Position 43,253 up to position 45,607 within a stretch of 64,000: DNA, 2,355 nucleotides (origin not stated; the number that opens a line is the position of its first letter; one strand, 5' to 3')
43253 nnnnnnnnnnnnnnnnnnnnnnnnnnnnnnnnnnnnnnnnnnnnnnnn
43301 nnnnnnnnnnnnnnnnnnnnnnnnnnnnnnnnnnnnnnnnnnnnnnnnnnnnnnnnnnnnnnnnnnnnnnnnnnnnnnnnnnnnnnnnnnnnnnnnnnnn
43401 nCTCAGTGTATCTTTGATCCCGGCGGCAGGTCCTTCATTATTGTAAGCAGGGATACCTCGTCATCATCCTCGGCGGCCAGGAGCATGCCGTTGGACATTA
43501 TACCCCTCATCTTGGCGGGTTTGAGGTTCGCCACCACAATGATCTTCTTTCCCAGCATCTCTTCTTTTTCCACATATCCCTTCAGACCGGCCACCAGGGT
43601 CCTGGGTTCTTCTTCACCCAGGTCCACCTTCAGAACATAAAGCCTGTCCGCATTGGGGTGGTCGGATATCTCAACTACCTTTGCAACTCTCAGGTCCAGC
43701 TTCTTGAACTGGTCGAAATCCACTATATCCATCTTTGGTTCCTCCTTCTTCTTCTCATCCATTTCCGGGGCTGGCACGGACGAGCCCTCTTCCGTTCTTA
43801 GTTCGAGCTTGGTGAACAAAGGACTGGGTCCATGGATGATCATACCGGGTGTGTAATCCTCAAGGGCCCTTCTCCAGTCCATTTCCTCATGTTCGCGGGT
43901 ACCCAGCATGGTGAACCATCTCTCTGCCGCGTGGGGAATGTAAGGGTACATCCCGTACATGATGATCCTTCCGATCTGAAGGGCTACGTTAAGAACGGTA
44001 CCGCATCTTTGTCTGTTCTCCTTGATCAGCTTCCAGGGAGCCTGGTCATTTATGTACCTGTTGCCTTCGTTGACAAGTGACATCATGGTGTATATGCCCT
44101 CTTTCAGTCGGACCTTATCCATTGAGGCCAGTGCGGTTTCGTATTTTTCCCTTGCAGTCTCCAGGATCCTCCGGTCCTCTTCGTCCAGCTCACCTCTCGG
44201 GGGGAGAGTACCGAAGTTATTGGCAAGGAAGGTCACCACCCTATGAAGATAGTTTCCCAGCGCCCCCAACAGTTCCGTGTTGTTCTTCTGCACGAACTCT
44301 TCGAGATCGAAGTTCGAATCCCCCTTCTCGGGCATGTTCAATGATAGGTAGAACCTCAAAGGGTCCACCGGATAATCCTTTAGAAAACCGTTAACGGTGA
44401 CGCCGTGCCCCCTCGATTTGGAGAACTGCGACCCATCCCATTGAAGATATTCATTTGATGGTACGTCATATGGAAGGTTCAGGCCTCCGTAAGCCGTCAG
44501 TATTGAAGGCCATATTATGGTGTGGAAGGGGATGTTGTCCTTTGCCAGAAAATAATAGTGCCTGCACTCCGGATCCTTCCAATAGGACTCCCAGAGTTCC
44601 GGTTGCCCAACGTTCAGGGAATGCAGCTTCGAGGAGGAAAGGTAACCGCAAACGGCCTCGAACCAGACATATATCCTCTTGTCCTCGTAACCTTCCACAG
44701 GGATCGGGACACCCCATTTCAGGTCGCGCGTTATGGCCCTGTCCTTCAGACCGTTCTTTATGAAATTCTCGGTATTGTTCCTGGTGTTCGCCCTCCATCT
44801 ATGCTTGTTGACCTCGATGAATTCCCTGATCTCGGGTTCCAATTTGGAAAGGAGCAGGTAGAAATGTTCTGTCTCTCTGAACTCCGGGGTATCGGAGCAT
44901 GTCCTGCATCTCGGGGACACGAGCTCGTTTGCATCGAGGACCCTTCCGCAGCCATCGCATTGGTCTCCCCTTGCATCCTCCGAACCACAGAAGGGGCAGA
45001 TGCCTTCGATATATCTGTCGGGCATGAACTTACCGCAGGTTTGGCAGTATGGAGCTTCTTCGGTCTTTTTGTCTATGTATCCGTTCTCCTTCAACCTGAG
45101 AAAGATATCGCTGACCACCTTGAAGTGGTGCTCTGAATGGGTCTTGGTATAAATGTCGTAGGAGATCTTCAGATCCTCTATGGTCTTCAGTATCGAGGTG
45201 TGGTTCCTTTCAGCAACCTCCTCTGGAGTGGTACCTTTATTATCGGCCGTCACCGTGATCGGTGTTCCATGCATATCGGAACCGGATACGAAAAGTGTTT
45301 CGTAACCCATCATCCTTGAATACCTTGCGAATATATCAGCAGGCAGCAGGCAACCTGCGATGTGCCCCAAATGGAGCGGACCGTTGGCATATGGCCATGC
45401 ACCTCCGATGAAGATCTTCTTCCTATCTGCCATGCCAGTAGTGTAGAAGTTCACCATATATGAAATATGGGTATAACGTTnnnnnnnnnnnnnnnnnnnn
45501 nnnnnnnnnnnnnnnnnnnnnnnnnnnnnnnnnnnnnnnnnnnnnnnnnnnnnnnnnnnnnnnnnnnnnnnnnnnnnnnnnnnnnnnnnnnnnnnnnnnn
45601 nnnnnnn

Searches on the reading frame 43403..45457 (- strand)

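Call 76: search_protein_families(library=pfam, proteins=[window:43403-45457:-], max_evalue=0.0001)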
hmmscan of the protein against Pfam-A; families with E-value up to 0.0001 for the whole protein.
window:43403-45457:- (684 aa): 5 families
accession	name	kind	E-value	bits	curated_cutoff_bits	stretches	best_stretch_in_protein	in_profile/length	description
PF09334.17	tRNA-synt_1g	-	3.1e-145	484.3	20.1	1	16-407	2-390/391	tRNA synthetases class I (M)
PF01588.26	tRNA_bind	-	2.4e-33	114.5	27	1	589-682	1-96/96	Putative tRNA binding domain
PF00133.28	tRNA-synt_1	-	5.4e-20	72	22.7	1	16-254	26-245/414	tRNA synthetases class I (I, L, M and V)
PF19303.5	Anticodon_3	-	8.7e-14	52.1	23.5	1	419-552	2-136/152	Anticodon binding domain of methionyl tRNA ligase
PF01406.26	tRNA-synt_1e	-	6.7e-07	29.4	27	0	26-132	21-125/301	tRNA synthetases class I (C) catalytic domain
